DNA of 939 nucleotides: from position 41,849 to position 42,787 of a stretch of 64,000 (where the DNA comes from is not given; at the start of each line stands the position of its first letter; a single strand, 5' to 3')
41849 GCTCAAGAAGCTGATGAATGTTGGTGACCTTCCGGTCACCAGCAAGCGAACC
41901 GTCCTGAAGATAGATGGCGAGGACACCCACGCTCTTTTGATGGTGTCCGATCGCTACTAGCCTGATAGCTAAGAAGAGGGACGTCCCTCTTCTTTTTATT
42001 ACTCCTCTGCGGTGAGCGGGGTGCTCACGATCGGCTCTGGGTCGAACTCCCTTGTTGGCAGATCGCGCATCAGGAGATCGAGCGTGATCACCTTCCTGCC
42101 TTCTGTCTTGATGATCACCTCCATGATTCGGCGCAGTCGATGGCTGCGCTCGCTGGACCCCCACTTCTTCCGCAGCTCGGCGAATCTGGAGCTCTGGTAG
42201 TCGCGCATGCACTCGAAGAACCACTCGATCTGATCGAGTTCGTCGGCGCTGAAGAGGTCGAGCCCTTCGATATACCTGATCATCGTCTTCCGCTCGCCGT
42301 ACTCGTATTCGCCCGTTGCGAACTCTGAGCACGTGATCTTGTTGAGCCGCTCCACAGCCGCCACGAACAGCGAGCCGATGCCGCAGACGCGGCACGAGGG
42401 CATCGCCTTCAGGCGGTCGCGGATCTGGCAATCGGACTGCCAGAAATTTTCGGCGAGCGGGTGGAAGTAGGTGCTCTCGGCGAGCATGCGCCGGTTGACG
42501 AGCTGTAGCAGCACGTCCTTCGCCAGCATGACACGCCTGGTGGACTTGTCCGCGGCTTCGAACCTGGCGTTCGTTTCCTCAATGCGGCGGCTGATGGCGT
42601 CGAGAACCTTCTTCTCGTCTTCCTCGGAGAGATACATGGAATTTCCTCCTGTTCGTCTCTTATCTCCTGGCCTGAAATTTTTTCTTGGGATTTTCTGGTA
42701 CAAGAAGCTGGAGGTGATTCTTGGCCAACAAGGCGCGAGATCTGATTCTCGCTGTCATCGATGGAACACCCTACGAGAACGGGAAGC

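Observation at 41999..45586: Duplicated leftward gene (two ~210-aa paralogs) embedded in the rightward early block, each with the same divergent control architecture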

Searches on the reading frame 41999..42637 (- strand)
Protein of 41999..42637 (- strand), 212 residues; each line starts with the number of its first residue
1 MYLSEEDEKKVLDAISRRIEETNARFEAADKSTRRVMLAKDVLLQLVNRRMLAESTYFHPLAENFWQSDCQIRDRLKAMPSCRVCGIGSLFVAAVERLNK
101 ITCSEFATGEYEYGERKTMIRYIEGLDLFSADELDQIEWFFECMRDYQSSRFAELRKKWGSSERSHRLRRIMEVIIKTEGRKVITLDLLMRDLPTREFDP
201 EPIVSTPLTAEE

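Call 4: search_protein_families(library=pfam, proteins=[window:41999-42637:-], max_evalue=1)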
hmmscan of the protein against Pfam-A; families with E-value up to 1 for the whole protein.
window:41999-42637:- (212 aa): 0 families

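Call 5: search_protein_families(library=phrogs, proteins=[window:41999-42637:-], max_evalue=1)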
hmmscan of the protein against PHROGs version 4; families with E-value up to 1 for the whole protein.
window:41999-42637:- (212 aa): 0 families

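Call 8: search_dna_similar(query=window:41999-42637:-, collection=phages, mode=protein, max_rows=40, max_evalue=0.001)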
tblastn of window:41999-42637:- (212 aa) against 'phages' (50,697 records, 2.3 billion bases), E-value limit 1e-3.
No match.

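Call 13: find_homologous_proteins(query=window:41999-42637:-, max_evalue=0.001)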
Query window:41999-42637:- (212 aa): 6 proteins with E <= 0.001 among 220 candidates.
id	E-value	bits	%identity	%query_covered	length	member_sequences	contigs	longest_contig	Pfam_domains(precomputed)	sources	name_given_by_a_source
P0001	2.7e-132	456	97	100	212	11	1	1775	-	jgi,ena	-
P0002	1.7e-100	353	75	98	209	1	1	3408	-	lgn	-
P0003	1.8e-29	121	40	86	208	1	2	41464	-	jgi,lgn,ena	jgi:hypothetical protein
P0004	5.5e-27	113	40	83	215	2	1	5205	-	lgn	-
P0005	1.6e-24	105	40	88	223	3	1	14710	-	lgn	-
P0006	1.1e-10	59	31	81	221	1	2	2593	-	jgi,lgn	jgi:hypothetical protein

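Call 19: find_encoding_contigs(protein=P0003, flank=10000, max_places=4)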
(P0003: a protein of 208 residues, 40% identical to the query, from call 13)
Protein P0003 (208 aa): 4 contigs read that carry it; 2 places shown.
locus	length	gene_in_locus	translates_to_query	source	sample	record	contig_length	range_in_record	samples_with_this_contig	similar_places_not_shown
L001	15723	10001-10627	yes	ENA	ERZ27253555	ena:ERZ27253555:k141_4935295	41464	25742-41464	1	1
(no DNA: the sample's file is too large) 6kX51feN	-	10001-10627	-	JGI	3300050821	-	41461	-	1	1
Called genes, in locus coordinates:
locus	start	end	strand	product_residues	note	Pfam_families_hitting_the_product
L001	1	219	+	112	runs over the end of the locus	-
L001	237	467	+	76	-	-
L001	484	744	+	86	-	-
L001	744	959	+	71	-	-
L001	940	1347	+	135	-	-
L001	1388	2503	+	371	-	-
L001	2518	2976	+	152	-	-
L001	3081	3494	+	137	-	-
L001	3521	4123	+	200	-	-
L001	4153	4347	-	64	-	-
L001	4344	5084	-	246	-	-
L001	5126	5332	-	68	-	-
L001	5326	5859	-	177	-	PF14771:DUF4476 (weak)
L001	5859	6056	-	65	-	-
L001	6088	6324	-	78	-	-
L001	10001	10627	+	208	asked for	-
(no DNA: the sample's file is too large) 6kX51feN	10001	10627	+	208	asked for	-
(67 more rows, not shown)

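Call 23: predict_structure(alignment_id=A1)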
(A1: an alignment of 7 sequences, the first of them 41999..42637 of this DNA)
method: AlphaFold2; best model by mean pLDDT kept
length: 212 residues; sequences in the alignment: 7
mean_pLDDT: 85.5   pTM: 0.87
mean pLDDT of the five models: 85.5, 84.7, 84.2, 84.0, 81.0
residues with pLDDT >= 90: 110; 70-90: 77; 50-70: 19; < 50: 6
segments of 3 or more residues with pLDDT < 50: 209-212
pLDDT, mean of each block of 10 residues (from residue 1): 77 91 95 98 93 82 75 87 92 90 78 77 94 94 67 77 91 98 94 89 65 36
secondary structure, 60 per line:
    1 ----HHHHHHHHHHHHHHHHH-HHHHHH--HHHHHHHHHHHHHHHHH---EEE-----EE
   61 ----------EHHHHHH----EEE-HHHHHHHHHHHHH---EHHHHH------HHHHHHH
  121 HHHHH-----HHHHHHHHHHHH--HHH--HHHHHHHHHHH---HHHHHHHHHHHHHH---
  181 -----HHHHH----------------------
elements in order: H5-21 H23-28 H31-47 E51-53 H72-77 E82-84 H86-98 H103-107 H114-125 H131-142 H150-160 H164-177 H186-190

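Call 25: search_protein_representatives(alignment_id=A1)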
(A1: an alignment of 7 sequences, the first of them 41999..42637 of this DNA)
Query: 7 sequences, 209 profile positions. Proteins with E-value up to 0.001 (for the whole library): 5296; up to 1e-10: 3166; up to 1e-30: 55. The best 150 are listed.
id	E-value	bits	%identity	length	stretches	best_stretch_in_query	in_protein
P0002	2.3e-89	314.7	-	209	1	1-207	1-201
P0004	4.8e-77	274.5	-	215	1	1-204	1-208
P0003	8.9e-77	273.6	-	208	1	1-201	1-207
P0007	9.7e-77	273.5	-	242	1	5-207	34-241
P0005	2.2e-73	262.5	-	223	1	8-206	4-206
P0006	1.3e-57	211.0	-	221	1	4-187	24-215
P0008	2.7e-55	203.4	-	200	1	12-206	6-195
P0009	1.1e-50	188.3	-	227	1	4-203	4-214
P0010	1.2e-50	188.3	-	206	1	9-203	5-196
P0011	6.7e-42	159.7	-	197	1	6-194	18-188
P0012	2.3e-41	157.9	-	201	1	9-196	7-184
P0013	4.9e-41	156.9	-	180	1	11-187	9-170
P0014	3.0e-40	154.3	-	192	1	13-200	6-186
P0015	8.4e-40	152.8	-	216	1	7-195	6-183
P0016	1.1e-37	145.9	-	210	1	11-187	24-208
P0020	6.0e-37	143.5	-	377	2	30-187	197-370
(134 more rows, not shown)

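Call 29: search_protein_families(library=pfam, alignment_id=A2, max_evalue=0.01)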
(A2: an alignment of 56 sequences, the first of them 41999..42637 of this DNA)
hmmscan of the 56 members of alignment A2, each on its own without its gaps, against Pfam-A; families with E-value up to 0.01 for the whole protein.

A. member 1, window:41999-42637:- (212 aa): 0 families

B. families by the number of members that match (of 56 scanned): 1 family
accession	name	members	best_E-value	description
PF22734.1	NNH2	1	0.0068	NACHT N-terminal Helical domain 2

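Call 30: search_protein_families(library=phrogs, alignment_id=A2, max_evalue=0.01)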
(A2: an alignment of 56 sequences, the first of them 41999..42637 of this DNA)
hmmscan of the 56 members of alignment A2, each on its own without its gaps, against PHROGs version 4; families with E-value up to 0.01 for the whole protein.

A. member 1, window:41999-42637:- (212 aa): 0 families

B. families by the number of members that match (of 56 scanned): 3 families
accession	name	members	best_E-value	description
phrog_11985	-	1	0.0039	head protein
phrog_19149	-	1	0.007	-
phrog_35393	-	1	0.0088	-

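Call 31: search_protein_families(library=ncbifam, alignment_id=A2, max_evalue=0.01)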
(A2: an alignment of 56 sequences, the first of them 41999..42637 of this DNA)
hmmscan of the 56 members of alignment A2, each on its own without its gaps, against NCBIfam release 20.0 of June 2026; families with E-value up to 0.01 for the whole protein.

A. member 1, window:41999-42637:- (212 aa): 1 family
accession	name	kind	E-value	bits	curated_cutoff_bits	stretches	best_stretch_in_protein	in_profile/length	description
NF003703.0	PRK05320.1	equivalog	0.0049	16.5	331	1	116-179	34-93/280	sulfurtransferase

B. families by the number of members that match (of 56 scanned): 3 families
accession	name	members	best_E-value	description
NF003653.0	PRK05287.1-1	1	0.0031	cell division protein ZapD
TIGR00959.1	ffh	1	0.004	signal recognition particle protein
NF003703.0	PRK05320.1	1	0.0049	sulfurtransferase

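Call 32: search_protein_families(library=padloc, alignment_id=A2, max_evalue=0.01)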
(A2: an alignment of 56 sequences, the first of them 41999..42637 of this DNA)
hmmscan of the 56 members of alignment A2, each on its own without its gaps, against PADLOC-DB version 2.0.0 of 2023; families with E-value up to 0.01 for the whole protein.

A. member 1, window:41999-42637:- (212 aa): 0 families

B. families by the number of members that match (of 56 scanned): 3 families
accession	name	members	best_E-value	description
PDLC00234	KwaB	1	0.0044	DUF4868 domain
PDLC01795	CARF1--CARF_HEPN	1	0.0078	-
PDLC03610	REase_MTase_IIG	1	0.0098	Type IIG restriction enzyme-methyltransferase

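Call 33: search_solved_structures(query=A2, max_evalue=1, show_alignments=2)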
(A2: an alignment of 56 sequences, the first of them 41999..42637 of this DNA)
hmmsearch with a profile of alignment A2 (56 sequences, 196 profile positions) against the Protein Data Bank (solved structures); distinct sequences matched with E-value up to 1: 9.
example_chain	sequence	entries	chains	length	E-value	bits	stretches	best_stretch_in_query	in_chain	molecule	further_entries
1fjl_A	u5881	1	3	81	0.15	14.9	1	128-157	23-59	PAIRED PROTEIN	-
3cmy_A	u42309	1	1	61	0.18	14.7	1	128-159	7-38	Paired box protein Pax-3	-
8pmn_A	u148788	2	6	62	0.33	13.8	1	128-157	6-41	BarH-like 2 homeobox protein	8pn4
8r7z_E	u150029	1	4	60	0.34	13.8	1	128-157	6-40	BarH-like 2 homeobox protein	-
8pm5_A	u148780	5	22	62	0.34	13.7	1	128-157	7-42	BarH-like 2 homeobox protein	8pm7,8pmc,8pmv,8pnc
8r7f_A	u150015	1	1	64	0.36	13.7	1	128-157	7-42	BarH-like 2 homeobox protein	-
8r7f_E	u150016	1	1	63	0.36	13.7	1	128-157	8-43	BarH-like 2 homeobox protein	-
8pmf_A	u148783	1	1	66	0.38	13.6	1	128-157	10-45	BarH-like 2 homeobox protein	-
8pna_A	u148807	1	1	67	0.39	13.6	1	128-157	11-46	BarH-like 2 homeobox protein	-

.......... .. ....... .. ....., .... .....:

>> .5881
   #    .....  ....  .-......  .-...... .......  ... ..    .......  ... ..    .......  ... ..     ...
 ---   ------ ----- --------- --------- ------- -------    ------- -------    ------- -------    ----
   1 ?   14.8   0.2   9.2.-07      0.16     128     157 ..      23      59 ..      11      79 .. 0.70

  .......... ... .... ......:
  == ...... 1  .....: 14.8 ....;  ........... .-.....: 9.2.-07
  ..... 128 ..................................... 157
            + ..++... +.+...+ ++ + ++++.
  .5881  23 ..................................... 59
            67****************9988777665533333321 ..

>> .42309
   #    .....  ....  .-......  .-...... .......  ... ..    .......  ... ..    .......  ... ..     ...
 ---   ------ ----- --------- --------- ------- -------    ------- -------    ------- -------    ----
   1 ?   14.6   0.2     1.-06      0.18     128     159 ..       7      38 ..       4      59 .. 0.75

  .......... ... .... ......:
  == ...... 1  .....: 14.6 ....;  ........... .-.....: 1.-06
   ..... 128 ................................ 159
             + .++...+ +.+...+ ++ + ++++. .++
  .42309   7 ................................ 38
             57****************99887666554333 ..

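Call 36: find_homologous_proteins(query=A2, max_evalue=0.00001)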
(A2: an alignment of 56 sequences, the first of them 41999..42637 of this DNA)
Query A2 (56 sequences) (212 aa, profile of the alignment): 56 proteins with E <= 0.00001 among 4335 candidates.
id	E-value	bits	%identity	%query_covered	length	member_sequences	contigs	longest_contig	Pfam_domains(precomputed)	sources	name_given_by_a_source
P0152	5.0e-54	201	35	81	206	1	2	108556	-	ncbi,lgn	-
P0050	1.8e-52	196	32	63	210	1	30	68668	-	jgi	jgi:hypothetical protein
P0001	3.7e-52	195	97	100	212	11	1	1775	-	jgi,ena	-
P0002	9.4e-52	193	75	98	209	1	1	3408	-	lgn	-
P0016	5.9e-50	188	32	78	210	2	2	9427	-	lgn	-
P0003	1.2e-49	187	40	86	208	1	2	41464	-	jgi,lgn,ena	jgi:hypothetical protein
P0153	1.7e-49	186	33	78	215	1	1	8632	-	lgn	-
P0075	6.6e-49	184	29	81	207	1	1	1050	-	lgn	-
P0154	1.7e-48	183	32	78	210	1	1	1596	-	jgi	jgi:hypothetical protein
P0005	3.9e-48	182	40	88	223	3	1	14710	-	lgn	-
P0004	5.4e-47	178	40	83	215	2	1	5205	-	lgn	-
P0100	5.7e-47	178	29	87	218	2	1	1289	-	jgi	jgi:hypothetical protein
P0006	2.5e-46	176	31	81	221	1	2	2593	-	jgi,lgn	jgi:hypothetical protein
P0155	3.6e-46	175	30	78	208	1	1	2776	-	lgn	-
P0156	6.3e-46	174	26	82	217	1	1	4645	-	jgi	jgi:hypothetical protein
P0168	2.2e-37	147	29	89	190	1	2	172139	-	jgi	jgi:hypothetical protein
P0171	5.6e-37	145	30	74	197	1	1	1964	-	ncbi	-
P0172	9.0e-37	145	32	73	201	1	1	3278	-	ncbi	-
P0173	1.1e-35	141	29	79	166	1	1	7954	-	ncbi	-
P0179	2.5e-32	130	26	70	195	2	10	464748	-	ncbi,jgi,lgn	jgi:hypothetical protein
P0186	8.4e-24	102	30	75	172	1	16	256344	-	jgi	jgi:hypothetical protein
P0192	1.3e-20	92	19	83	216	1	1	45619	-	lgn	-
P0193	2.7e-20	91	26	52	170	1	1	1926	-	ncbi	-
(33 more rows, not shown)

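Call 37: find_encoding_contigs(protein=P0152, flank=8000, max_places=2)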
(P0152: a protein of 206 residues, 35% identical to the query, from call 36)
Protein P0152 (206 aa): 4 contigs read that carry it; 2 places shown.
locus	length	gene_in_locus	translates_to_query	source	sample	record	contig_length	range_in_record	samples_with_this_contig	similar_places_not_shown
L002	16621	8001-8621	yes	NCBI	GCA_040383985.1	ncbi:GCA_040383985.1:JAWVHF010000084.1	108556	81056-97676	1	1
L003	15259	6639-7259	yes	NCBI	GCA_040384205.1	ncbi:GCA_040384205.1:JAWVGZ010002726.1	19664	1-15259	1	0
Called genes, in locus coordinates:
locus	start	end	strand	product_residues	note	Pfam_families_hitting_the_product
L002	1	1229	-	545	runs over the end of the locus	-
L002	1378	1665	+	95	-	-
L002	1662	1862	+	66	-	-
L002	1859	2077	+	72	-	-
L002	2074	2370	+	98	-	-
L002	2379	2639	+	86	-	-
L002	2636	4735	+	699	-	-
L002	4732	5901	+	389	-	PF26926:Phage_T4_rIIB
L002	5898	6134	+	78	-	-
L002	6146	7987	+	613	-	PF13191:AAA_16 (weak), PF00004:AAA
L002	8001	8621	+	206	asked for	-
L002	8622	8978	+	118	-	-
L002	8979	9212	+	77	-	-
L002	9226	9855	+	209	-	-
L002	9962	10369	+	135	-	PF01981:PTH2 (faint)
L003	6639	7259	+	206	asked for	-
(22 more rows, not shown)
